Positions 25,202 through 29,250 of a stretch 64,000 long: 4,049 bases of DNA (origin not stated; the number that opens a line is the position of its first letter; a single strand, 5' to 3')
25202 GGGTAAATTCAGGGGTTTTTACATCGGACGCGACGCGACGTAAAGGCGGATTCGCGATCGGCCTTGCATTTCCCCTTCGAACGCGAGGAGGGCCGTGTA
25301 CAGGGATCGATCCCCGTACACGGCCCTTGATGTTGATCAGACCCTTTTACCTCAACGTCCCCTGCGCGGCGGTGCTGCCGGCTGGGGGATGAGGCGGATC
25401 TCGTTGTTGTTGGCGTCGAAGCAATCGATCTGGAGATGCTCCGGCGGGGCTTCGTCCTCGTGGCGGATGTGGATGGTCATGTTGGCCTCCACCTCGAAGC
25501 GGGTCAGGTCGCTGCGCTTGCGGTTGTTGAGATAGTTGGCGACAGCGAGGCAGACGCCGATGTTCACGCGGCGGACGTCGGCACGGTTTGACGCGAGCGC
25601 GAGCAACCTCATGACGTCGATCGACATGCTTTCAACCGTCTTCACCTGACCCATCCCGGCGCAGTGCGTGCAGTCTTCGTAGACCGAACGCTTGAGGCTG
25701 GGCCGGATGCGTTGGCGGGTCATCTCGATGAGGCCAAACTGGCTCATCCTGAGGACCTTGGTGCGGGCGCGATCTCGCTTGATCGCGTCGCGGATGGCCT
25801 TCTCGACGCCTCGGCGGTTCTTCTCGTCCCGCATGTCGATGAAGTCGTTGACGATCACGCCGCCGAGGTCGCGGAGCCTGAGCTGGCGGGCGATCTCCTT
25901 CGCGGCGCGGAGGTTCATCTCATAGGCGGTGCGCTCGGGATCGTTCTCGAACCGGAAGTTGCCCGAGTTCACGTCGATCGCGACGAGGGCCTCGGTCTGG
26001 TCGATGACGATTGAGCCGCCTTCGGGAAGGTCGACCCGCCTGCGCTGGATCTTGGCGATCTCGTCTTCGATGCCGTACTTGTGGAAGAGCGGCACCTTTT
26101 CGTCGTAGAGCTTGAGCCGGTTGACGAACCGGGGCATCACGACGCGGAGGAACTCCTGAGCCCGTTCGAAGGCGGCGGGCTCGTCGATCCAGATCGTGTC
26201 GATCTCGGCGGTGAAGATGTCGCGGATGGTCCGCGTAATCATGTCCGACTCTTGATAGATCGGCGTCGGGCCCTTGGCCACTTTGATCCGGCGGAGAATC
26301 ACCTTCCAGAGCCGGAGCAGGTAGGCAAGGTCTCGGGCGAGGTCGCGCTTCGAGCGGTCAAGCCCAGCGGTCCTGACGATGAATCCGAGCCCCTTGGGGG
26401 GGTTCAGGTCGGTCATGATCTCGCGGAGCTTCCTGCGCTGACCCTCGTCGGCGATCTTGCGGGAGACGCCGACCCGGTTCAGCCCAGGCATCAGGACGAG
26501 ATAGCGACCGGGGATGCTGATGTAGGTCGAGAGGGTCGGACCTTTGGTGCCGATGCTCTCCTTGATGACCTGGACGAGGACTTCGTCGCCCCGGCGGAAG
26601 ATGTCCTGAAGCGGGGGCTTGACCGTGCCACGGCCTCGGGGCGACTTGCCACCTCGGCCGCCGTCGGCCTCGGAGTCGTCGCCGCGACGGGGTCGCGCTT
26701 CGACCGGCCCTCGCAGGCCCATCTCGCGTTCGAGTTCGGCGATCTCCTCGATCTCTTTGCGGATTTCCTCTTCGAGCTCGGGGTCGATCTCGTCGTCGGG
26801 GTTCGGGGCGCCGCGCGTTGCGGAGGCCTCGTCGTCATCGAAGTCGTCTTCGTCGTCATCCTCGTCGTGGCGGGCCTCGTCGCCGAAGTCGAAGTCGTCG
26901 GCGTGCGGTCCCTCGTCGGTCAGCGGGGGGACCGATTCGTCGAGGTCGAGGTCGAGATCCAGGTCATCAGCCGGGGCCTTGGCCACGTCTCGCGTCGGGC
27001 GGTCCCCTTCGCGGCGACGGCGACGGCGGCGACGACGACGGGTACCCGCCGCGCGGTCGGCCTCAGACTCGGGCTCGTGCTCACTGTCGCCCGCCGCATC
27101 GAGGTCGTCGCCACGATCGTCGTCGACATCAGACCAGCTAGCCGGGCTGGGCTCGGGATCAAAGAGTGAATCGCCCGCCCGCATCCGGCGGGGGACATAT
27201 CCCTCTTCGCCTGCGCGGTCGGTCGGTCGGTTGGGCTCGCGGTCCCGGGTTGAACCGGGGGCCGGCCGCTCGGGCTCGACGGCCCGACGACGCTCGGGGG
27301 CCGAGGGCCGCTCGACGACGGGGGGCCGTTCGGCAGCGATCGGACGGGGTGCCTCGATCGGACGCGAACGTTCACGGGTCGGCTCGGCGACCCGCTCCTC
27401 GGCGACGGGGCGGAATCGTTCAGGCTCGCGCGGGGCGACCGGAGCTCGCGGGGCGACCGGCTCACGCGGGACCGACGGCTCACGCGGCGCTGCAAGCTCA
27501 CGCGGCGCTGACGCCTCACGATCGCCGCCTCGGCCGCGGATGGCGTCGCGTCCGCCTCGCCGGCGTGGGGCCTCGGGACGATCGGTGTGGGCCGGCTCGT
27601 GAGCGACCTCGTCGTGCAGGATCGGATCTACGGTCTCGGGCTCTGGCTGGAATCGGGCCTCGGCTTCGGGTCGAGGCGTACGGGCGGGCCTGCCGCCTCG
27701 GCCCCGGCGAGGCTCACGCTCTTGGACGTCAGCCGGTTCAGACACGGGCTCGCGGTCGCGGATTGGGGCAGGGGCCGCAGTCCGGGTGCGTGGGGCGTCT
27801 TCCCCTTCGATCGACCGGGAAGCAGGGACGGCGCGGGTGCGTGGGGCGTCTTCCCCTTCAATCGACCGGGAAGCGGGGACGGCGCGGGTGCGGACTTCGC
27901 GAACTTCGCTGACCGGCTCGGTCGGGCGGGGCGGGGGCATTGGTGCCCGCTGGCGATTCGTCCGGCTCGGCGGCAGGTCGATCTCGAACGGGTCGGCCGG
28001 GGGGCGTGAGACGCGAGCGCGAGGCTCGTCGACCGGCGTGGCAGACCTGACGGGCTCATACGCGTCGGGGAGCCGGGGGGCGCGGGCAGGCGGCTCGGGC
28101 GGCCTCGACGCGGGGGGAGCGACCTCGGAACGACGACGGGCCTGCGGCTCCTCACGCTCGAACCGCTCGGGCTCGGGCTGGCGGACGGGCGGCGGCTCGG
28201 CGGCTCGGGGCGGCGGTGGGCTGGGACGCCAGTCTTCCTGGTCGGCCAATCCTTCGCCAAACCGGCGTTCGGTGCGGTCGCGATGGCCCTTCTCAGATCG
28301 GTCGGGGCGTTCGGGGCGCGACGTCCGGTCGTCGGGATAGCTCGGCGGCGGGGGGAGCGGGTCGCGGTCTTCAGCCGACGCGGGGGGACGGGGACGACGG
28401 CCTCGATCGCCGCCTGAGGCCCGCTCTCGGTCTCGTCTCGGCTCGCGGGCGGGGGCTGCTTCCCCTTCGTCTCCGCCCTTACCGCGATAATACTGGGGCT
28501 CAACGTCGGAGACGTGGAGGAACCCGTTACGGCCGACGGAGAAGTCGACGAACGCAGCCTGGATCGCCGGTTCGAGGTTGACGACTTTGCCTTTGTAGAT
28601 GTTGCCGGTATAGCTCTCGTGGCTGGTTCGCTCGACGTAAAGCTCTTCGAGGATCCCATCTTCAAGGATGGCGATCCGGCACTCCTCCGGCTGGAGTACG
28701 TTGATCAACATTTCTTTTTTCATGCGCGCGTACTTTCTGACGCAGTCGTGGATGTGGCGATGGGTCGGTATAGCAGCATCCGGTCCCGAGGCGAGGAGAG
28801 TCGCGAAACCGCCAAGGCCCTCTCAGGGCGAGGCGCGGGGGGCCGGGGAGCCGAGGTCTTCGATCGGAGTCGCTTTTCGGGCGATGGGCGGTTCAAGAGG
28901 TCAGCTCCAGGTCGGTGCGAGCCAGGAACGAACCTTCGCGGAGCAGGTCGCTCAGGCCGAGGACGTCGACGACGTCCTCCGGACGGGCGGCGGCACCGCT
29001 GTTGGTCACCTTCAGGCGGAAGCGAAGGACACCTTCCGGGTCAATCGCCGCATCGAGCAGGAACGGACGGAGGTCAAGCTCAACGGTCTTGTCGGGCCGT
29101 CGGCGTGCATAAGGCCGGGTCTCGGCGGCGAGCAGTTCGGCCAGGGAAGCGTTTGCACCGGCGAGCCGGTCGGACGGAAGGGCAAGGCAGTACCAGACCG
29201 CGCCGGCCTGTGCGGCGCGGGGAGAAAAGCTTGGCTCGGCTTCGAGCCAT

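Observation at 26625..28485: RNase E carries its disordered region of about 620 aa inside the S1 domain and has almost no C-terminal tail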

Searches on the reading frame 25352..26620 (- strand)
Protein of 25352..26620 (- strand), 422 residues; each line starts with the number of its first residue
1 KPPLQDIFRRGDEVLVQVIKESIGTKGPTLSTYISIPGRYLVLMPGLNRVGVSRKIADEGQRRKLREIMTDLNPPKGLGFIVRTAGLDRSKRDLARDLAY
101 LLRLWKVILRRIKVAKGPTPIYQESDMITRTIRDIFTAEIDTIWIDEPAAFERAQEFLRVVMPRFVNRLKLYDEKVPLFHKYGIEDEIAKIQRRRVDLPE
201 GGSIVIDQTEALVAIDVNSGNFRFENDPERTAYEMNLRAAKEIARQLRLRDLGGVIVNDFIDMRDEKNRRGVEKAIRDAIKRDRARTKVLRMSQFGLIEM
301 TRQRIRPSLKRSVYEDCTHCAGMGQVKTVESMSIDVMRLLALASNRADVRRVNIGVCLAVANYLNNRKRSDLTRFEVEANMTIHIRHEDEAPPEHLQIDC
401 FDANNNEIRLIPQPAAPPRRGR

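Call 18: search_protein_representatives(protein=window:25352-26620:-)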
Query: 422 residues. Proteins with E-value up to 0.001 (for the whole library): 18351; up to 1e-10: 13548; up to 1e-30: 6702. The best 150 are listed.
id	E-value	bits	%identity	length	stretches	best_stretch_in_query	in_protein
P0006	1.7e-255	863.6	93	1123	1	1-422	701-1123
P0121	5.4e-233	789.5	85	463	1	1-421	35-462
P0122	2.7e-221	750.9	80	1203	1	1-420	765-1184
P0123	1.3e-210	715.8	79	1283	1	1-416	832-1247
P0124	2.1e-207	705.2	78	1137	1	1-420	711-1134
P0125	1.7e-191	652.9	70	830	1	1-420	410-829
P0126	1.1e-190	650.1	89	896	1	1-333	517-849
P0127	2.3e-178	609.6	65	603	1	1-422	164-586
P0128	2.6e-175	599.5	65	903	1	1-421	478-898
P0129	6.3e-175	598.3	66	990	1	1-421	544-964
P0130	3.0e-174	596.1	66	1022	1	1-420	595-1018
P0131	4.4e-173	592.2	64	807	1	1-411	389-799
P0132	6.6e-173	591.6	66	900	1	1-419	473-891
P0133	1.2e-172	590.8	64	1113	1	1-420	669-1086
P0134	2.0e-169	580.2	66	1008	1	1-410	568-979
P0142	3.3e-160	549.8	60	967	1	1-409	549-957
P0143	3.5e-160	549.7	60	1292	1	1-420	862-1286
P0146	6.6e-156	535.6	59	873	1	2-419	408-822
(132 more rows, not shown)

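Call 22: list_cluster_members(proteins=[P0122, P0123, P0125, P0128, P0130, P0131, P0133, P0143, P0146, P0142])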
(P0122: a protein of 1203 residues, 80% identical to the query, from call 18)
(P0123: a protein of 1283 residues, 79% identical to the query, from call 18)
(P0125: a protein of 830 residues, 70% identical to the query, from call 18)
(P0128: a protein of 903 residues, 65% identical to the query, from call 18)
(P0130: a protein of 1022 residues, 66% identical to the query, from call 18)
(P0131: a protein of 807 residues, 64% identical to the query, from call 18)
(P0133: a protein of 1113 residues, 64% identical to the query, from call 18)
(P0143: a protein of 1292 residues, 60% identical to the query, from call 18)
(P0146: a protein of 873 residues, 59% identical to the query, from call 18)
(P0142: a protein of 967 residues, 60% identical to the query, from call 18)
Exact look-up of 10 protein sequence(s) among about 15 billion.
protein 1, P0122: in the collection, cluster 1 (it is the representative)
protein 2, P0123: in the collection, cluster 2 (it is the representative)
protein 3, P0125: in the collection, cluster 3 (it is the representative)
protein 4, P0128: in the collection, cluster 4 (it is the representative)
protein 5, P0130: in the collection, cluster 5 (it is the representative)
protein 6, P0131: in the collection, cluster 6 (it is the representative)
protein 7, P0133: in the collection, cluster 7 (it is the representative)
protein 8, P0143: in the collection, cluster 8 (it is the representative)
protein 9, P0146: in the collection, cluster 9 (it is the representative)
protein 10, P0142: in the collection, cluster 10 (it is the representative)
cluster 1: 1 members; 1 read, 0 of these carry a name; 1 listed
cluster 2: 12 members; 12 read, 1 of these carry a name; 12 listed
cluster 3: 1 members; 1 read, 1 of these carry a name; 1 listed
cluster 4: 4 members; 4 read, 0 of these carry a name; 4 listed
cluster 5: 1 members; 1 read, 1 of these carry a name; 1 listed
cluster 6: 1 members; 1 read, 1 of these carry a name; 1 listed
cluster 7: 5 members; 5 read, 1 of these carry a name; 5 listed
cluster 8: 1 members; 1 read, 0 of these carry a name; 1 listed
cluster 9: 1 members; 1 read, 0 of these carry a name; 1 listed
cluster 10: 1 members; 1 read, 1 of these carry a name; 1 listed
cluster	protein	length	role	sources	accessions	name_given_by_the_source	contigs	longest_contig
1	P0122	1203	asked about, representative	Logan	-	-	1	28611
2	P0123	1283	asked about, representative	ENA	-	-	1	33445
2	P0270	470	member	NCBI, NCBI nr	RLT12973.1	MAG: Rne/Rng family ribonuclease [Planctomycetota bacterium]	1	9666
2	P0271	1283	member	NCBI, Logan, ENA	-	-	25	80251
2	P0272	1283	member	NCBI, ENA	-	-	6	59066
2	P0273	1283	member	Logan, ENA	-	-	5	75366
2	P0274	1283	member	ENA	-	-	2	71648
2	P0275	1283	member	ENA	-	-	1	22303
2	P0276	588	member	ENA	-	-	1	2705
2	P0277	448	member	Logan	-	-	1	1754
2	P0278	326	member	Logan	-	-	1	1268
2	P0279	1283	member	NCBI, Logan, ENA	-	-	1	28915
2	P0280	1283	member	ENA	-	-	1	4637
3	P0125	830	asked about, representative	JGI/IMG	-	ribonuclease E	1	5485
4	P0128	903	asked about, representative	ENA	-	-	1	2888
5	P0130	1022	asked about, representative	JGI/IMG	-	ribonuclease E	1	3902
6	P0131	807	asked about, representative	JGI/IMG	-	ribonuclease E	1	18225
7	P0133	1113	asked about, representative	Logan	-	-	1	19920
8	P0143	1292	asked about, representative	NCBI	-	-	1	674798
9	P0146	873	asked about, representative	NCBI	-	-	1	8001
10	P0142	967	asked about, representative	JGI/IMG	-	ribonuclease E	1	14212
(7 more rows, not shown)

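Call 29: find_related_loci(query=A3, collection=genome_contigs, flank=4500)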
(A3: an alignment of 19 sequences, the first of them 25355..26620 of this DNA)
Query A3 (422 aa) in genome_contigs; peptide patterns used: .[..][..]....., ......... (x = any residue, [..] = any of these).
600 stretches matched a pattern (row limit reached: there are more); 599 encode a relative of the query (tblastn E <= 1e-3); the best 80 are kept; 80 distinct loci.
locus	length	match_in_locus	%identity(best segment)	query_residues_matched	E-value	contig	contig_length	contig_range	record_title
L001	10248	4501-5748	82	1-416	0e+0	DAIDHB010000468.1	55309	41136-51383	MAG TPA_asm: Planctomycetales bacterium isolate clean336 k141_474034, whole genome shotgun sequence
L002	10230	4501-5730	70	1-410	0e+0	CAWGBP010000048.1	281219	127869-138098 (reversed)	MAG: Pirellulales bacterium isolate MFD06435.bin.3.124 genome assembly, contig: contig_70539, whole genome shotgun seque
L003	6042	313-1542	70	1-410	0e+0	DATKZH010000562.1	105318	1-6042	MAG TPA_asm: Thermoguttaceae bacterium isolate SMAG_U14240 k141_876715, whole genome shotgun sequence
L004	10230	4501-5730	69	1-410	0e+0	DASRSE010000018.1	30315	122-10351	MAG TPA_asm: Pirellulales bacterium isolate SMAG_U5378 k141_602401, whole genome shotgun sequence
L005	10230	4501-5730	68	1-410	0e+0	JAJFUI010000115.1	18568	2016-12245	MAG: Planctomycetaceae bacterium isolate bin.426 k141_4500870, whole genome shotgun sequence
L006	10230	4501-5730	66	1-410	0e+0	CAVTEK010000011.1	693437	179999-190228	MAG: Pirellulales bacterium isolate MFD00822.bin.2.134 genome assembly, contig: contig_28538, whole genome shotgun seque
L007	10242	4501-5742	68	1-416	6e-177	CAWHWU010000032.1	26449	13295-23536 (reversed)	MAG: uncultured Planctomycetaceae bacterium isolate MFD04434.bin.2.78 genome assembly, contig: contig_42280, whole genom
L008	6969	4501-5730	64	1-410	1e-175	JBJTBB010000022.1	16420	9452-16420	MAG: Planctomycetaceae bacterium isolate samp_4332_semibin_209 samp_4332_101760, whole genome shotgun sequence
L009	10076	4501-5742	62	1-415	2e-173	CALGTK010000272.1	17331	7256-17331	MAG TPA_asm: uncultured Planctomyces sp. isolate ERR2206752_bin.18_CONCOCT_v1.1_MAG genome assembly, contig: ERZ887832.8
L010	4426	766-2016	62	1-417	7e-178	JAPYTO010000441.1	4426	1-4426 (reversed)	MAG: Fuerstiella sp. isolate PW6.metabat2.181 PW6_22676_length_4426_cov_21.677419, whole genome shotgun sequence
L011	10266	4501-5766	61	3-419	5e-171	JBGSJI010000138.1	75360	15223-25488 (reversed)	MAG: Limnoglobus sp. isolate JTS-AC153 k141_3407891, whole genome shotgun sequence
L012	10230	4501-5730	68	1-410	2e-171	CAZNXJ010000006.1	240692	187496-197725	MAG TPA_asm: uncultured Pirellulaceae bacterium isolate SRP268622_co1_89 genome assembly, contig: NODE_30_length_240692_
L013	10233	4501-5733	63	1-410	2e-168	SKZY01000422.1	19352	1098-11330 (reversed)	MAG: Planctomycetaceae bacterium isolate CSSed162cmB_366 CSSed16-2cmB-6502, whole genome shotgun sequence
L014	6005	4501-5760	54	2-418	3e-155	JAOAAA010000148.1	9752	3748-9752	MAG: Gemmataceae bacterium isolate SKW135 NODE_148_length_9752_cov_4.233798, whole genome shotgun sequence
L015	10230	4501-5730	50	1-410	9e-137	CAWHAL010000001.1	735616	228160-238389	MAG: uncultured Planctomycetota bacterium isolate MFD04408.bin.1.172 genome assembly, contig: contig_22797, whole genome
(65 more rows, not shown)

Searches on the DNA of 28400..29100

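Call 68: search_rna_families(source=window, start=28400, end=29100, threshold=evalue, max_evalue=1)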
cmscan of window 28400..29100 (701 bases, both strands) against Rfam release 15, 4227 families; matches with E-value up to 1: 0.
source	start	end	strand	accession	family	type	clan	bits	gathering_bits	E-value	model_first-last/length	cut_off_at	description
